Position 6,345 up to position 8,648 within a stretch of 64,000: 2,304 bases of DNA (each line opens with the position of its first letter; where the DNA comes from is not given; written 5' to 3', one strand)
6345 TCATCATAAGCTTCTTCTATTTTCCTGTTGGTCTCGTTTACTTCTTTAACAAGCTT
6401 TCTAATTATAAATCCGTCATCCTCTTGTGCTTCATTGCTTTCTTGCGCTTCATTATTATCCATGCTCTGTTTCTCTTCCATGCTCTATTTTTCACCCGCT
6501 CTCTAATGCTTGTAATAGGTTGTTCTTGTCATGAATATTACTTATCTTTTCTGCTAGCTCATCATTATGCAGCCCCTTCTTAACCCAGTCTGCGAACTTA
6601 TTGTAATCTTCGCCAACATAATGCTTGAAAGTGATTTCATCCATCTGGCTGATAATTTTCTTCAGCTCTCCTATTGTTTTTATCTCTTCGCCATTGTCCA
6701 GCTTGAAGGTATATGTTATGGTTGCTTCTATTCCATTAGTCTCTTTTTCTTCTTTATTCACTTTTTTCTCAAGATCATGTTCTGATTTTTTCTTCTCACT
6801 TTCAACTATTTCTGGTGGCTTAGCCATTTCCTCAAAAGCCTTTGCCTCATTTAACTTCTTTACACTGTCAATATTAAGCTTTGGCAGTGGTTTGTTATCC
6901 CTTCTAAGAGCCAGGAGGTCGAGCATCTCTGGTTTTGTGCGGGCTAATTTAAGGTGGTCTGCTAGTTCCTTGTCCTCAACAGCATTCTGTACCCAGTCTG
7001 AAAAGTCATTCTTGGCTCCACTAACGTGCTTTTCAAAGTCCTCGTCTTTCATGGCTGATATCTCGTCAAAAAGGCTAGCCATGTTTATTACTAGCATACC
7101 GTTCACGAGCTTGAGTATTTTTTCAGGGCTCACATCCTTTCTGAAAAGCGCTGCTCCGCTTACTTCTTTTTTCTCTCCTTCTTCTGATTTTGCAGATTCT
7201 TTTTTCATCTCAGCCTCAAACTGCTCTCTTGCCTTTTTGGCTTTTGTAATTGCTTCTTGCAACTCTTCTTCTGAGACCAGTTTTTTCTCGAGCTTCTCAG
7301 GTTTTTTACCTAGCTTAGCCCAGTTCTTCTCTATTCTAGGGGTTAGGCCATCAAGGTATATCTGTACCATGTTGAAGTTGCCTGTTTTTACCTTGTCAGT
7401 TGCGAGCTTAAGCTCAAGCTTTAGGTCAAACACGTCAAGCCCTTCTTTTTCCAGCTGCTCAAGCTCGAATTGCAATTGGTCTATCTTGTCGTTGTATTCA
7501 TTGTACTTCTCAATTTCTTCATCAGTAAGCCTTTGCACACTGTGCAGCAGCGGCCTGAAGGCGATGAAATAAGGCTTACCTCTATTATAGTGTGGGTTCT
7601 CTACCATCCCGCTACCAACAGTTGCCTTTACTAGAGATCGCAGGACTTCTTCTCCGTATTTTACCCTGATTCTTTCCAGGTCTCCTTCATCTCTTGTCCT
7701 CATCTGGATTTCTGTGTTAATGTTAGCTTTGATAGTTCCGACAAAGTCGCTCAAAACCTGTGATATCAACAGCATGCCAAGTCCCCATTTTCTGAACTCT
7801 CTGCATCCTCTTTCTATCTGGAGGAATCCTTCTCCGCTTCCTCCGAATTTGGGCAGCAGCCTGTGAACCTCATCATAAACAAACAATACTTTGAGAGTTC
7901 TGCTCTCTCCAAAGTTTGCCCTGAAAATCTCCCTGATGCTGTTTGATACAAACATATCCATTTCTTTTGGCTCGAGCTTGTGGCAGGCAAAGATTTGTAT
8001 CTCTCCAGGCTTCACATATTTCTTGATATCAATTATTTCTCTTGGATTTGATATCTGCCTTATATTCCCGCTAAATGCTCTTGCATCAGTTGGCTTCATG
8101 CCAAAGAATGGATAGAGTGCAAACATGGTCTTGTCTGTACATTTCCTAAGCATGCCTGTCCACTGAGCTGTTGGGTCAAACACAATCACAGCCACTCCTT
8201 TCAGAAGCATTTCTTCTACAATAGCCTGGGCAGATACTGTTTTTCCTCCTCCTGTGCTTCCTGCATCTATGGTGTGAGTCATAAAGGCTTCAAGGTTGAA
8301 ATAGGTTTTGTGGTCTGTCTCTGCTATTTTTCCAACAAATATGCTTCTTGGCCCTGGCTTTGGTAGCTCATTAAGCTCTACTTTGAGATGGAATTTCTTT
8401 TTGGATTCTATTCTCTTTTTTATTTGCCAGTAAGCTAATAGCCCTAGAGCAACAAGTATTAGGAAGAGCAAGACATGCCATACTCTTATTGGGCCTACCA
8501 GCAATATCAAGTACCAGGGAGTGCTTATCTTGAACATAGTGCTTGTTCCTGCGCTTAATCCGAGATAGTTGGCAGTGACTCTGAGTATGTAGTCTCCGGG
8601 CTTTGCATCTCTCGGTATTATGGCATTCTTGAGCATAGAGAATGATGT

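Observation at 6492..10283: Unusual fusion: ~600-aa extracellular Ig/CarboxypepD_reg domain fused to a HerA-type ATPase across a single TM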

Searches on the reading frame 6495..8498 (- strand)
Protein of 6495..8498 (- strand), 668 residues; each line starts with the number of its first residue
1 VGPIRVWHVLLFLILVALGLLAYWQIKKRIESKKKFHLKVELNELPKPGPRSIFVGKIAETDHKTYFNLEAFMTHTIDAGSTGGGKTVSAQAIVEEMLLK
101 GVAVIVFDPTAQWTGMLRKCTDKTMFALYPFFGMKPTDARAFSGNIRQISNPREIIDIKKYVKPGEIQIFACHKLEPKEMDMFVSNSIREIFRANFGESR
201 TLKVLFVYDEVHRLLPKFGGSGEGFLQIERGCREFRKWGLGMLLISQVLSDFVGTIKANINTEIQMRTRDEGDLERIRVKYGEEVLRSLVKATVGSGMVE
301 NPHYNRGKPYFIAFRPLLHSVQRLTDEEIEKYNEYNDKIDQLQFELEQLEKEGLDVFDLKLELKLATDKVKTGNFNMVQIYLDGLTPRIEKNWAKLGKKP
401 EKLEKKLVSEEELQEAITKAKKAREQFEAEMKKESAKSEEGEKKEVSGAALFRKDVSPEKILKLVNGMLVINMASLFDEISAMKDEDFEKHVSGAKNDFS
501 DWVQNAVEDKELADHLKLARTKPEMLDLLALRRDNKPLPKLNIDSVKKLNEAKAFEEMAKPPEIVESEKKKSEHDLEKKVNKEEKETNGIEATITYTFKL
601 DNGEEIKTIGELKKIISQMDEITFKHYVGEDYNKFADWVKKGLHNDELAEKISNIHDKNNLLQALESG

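Call 44: predict_structure(alignment_id=A4)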
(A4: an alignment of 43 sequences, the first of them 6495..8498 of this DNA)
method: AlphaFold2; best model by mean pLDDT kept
length: 668 residues; sequences in the alignment: 43
mean_pLDDT: 80.9   pTM: 0.63
mean pLDDT of the five models: 80.9, 78.7, 77.9, 76.9, 75.7
residues with pLDDT >= 90: 256; 70-90: 298; 50-70: 64; < 50: 50
segments of 3 or more residues with pLDDT < 50: 35-37, 437-446, 560-595
pLDDT, mean of each block of 10 residues (from residue 1): 74 95 85 57 86 88 89 82 73 95 95 95 92 93 93 88 95 91 90 88 94 84 84 86 84 65 80 78 75 75 84 92 93 93 93 92 92 91 94 91 81 72 74 53 44 70 70 84 83 85 87 88 89 82 73 57 30 24 24 58 87 92 91 93 87 91 85
secondary structure, 60 per line:
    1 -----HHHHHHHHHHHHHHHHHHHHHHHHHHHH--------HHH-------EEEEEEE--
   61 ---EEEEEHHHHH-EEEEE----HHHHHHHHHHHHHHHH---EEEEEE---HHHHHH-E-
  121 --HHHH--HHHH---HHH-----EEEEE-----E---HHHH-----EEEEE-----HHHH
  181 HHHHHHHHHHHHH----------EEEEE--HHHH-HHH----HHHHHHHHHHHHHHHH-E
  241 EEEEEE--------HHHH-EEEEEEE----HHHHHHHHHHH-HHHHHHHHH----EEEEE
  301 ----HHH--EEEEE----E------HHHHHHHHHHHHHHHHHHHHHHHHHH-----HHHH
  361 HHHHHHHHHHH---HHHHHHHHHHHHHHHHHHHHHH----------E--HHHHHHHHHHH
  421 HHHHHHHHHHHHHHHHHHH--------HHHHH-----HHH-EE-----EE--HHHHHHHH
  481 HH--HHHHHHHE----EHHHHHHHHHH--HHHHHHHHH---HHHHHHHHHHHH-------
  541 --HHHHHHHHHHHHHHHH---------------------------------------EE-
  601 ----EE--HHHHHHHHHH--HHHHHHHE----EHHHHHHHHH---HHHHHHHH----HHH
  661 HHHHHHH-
elements in order: H6-33 E52-58 E64-68 H69-73 E75-79 H84-99 E103-108 H112-117 H123-126 H129-132 E144-148 H158-161 E167-171 H177-193 E204-208 H211-214 H223-238 E240-246 H255-258 E260-266 H271-281 H283-291 E296-300 E310-314 H326-351 H357-371 H375-396 H410-439 H448-452 H473-482 H485-491 H498-507 H510-518 H522-533 H543-558 H609-618 H621-627 H634-642 H646-653 H658-667

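Call 48: fold_search(model_id=the predicted structure, library=pdb)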
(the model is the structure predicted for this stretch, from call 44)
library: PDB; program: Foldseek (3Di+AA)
matches with E <= 10: 1478; with E <= 0.001: 189
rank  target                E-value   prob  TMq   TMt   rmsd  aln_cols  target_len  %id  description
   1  4d2i_A                1.0e-10  1.00  0.31  0.44   6.0       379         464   14  Crystal structure of the HerA hexameric DNA translocase from Sulfolobus solfataricus bound to AMP-PNP (released 2014-12-03)
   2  4d2i_B                1.2e-10  1.00  0.32  0.45   4.2       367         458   15  Crystal structure of the HerA hexameric DNA translocase from Sulfolobus solfataricus bound to AMP-PNP (released 2014-12-03)
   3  9x1l_A                3.0e-09  1.00  0.31  0.35   8.2       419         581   13  The cryo-EM structure of HerA-NurA complex with AMPPNP from Thermococcus kodakarensis (released 2026-02-04)
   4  8woc_A                5.4e-09  1.00  0.30  0.54   4.3       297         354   17  Cryo-EM structure of SIR2/HerA complex (released 2024-09-11)
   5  9x1m_A                6.0e-09  1.00  0.29  0.33  18.1       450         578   13  The cryo-EM structure of HerA-NurA complex with AMPPNP and dsDNA from Thermococcus kodakarensis (released 2026-02-04)
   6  8xav_A                1.1e-08  1.00  0.30  0.35  18.4       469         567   14  Cryo-EM structure of an anti-phage defense complex (released 2024-06-05)
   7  8xau_A                1.6e-08  1.00  0.29  0.34  18.8       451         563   14  Cryo-EM structure of HerA (released 2024-06-05)
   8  8wiv_D                3.3e-08  1.00  0.30  0.33  16.1       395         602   17  Cryo-EM structure of a bacterial protein (released 2024-09-11)
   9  8xaw_D                4.1e-08  1.00  0.29  0.33  19.1       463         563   14  Cryo-EM structure of an anti-phage defense complex bound to AMPPNP and DNA at state 1 (released 2024-06-05)
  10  8xau_E                5.0e-08  1.00  0.30  0.36  19.3       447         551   14  Cryo-EM structure of HerA (released 2024-06-05)
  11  8sub_P                5.6e-08  1.00  0.29  0.34  17.9       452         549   13  E. coli SIR2-HerA complex (dodecamer SIR2 pentamer HerA) (released 2023-12-27)
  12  8xau_F                6.2e-08  1.00  0.28  0.35  18.3       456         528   13  Cryo-EM structure of HerA (released 2024-06-05)
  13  8wiv_A                6.6e-08  1.00  0.29  0.46  14.5       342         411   18  Cryo-EM structure of a bacterial protein (released 2024-09-11)
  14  6o1w_A                8.6e-08  1.00  0.26  0.45   8.2       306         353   14  Structure of pCW3 conjugation coupling protein TcpA monomer orthorhombic crystal form (released 2020-02-26)
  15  8zis_A                1.2e-07  1.00  0.29  0.35  18.5       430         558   15  HerA Hexamer (released 2025-03-12)
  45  4ag5_B                6.8e-07  1.00  0.27  0.47  15.1       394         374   14  Structure of VirB4 of Thermoanaerobacter pseudethanolicus (released 2012-07-04)
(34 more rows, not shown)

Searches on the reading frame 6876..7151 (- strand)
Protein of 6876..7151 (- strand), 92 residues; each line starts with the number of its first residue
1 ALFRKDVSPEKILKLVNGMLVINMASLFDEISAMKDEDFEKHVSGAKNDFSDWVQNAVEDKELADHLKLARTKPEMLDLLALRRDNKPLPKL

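Call 64: search_protein_families(library=pfam, proteins=[window:6876-7151:-], max_evalue=1)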
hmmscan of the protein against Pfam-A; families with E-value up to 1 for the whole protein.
seq(92 aa): 2 families
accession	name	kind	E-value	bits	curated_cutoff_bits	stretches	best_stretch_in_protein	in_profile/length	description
PF19027.5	DUF5752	-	0.00043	20.1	23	1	46-84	56-93/208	Family of unknown function (DUF5752)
PF23219.2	LAMB1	-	0.036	14.2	26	1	7-68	82-141/155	LAMB1-4 helical domain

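Call 65: search_solved_structures(query=window:6876-7151:-, max_evalue=10)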
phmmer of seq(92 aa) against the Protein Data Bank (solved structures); distinct sequences matched with E-value up to 10: 4.
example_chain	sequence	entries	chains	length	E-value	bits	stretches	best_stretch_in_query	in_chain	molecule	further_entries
5yij_A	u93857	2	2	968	1.4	12.5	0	21-70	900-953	SdeA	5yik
7mir_C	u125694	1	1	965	1.6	12.3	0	21-69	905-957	Ubiquitinating/deubiquitinating enzyme SdeA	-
5yim_A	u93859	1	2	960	1.7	12.3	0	21-69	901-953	SdeA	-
7pqe_A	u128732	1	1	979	1.7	12.2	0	21-69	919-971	Ubiquitinating/deubiquitinating enzyme SdeA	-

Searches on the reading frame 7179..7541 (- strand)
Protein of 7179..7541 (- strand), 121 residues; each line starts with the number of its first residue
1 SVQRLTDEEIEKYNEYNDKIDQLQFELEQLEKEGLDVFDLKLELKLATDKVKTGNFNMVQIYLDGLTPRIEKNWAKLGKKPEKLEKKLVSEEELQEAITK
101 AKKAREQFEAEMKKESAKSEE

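Call 64: search_protein_families(library=pfam, proteins=[window:7179-7541:-], max_evalue=1)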
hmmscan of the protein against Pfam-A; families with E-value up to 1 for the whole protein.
seq(121 aa): 6 families
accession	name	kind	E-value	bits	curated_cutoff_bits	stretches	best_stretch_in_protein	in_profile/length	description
PF09989.15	DUF2229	-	0.064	13.3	29.4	1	84-117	139-169/218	CoA enzyme activase uncharacterised domain (DUF2229)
PF24729.2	Acb2_Tad1_hairpin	-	0.084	13.5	27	1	5-37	5-31/58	Acb2/Tad1, hairpin domain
PF12128.14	DUF3584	-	0.13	10.1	31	1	13-120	410-516/1191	Protein of unknown function (DUF3584)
PF05531.17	NPV_P10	-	0.32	11.9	29.8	1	14-53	14-53/75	Nucleopolyhedrovirus P10 protein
PF16188.10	Peptidase_M24_C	-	0.44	10.9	28.9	1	2-21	20-39/63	C-terminal region of peptidase_M24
PF01920.25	Prefoldin_2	-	0.74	10.3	27.6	1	8-103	2-101/106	Prefoldin subunit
